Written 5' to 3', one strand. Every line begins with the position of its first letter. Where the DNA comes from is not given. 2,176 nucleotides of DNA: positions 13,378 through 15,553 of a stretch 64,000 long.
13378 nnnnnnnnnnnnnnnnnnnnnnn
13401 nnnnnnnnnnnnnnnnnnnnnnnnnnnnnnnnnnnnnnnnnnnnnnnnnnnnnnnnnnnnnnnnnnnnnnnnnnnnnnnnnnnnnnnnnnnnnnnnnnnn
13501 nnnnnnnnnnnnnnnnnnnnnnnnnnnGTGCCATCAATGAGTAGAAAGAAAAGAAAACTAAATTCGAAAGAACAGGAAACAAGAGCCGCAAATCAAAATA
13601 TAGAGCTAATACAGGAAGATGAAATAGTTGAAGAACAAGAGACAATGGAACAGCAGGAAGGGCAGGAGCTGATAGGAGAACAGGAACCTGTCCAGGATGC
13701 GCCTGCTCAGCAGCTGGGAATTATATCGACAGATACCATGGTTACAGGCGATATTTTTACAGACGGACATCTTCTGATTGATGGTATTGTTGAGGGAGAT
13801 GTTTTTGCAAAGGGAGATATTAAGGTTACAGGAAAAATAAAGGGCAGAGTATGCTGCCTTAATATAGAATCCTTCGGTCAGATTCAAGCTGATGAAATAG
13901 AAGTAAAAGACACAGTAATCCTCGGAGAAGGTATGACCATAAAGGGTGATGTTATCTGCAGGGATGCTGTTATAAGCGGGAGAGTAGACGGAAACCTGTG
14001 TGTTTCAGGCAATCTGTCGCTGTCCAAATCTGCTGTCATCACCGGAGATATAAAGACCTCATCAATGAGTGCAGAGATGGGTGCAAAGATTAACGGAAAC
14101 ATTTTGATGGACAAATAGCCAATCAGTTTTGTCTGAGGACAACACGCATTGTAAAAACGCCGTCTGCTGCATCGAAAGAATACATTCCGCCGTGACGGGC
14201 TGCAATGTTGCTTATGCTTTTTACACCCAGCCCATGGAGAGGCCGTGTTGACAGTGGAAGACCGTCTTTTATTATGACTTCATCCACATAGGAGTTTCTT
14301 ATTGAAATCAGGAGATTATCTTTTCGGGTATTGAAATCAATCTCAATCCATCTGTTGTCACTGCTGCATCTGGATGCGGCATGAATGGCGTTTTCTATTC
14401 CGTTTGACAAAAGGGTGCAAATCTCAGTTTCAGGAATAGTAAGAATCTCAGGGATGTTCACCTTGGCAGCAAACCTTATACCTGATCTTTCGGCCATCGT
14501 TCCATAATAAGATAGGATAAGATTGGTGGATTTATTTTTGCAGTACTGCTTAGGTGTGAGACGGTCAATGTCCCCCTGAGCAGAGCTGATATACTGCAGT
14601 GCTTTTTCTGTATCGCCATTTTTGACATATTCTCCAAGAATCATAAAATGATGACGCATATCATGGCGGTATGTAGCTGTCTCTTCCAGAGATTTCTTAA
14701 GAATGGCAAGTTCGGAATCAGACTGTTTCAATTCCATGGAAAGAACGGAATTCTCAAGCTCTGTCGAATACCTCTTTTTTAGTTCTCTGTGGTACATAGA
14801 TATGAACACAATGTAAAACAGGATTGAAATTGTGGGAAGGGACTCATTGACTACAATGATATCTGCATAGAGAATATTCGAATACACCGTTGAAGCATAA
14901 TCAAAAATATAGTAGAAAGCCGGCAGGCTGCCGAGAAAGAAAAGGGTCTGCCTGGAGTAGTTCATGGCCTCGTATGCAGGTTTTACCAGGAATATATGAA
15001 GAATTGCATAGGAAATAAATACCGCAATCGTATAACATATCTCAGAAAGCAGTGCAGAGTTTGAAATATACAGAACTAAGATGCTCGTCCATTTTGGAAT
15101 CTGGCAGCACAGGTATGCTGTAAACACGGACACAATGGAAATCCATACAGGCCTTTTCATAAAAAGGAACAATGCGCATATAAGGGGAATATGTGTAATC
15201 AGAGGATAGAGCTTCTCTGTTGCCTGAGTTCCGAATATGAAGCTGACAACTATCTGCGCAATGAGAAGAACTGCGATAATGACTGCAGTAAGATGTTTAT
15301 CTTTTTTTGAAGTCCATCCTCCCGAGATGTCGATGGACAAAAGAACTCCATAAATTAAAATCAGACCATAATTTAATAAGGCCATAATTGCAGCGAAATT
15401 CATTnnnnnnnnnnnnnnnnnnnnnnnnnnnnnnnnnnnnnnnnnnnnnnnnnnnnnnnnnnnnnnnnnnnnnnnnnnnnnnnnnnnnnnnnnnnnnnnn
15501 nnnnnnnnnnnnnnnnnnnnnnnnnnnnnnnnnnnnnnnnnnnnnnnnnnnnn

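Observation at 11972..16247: A LytTR two-component system flanked by two ComE-type boxes, defining a putative mini-regulon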

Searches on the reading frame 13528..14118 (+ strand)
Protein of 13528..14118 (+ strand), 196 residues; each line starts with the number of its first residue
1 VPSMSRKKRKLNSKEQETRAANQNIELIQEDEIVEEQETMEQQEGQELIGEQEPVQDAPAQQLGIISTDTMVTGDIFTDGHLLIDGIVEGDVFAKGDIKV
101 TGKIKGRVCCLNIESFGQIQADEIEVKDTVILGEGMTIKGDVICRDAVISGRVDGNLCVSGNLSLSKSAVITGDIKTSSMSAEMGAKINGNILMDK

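Call 4: search_protein_families(library=pfam, proteins=[window:13528-14118:+], max_evalue=0.01)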
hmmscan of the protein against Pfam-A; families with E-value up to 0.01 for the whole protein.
window:13528-14118:+ (196 aa): 1 family
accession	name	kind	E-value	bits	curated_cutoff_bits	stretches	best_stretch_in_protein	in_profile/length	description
PF04519.19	Bactofilin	-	2.8e-23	82.4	27.9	2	123-192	28-97/98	Polymer-forming cytoskeletal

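Call 24: search_protein_families(library=ncbifam, proteins=[window:13528-14118:+], max_evalue=0.001)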
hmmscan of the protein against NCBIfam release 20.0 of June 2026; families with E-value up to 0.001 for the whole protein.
window:13528-14118:+ (196 aa): 0 families

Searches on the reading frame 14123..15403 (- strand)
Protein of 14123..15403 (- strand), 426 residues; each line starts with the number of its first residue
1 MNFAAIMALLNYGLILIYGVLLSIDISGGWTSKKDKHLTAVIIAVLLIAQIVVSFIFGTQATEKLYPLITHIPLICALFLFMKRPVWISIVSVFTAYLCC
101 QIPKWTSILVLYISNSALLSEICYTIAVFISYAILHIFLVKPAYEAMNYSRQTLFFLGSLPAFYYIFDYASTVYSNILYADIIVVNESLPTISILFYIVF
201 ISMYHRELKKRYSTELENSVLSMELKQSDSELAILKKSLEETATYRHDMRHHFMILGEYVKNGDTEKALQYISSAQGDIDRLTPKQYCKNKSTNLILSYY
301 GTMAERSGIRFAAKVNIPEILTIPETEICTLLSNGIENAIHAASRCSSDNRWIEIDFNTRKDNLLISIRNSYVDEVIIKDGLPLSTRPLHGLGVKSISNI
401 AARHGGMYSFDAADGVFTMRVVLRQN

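Call 4: search_protein_families(library=pfam, proteins=[window:14123-15403:-], max_evalue=0.01)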
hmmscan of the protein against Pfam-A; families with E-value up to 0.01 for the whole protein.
window:14123-15403:- (426 aa): 2 families
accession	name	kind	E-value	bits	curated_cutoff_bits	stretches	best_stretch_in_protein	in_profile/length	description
PF14501.12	HATPase_c_5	-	1.7e-17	63.6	22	1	326-423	4-101/102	GHKL domain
PF02518.31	HATPase_c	-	0.0017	19.2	26.4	1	326-414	4-97/111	Histidine kinase-, DNA gyrase B-, and HSP90-like ATPase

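Call 24: search_protein_families(library=ncbifam, proteins=[window:14123-15403:-], max_evalue=0.001)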
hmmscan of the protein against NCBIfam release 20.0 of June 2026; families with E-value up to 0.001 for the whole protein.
window:14123-15403:- (426 aa): 0 families
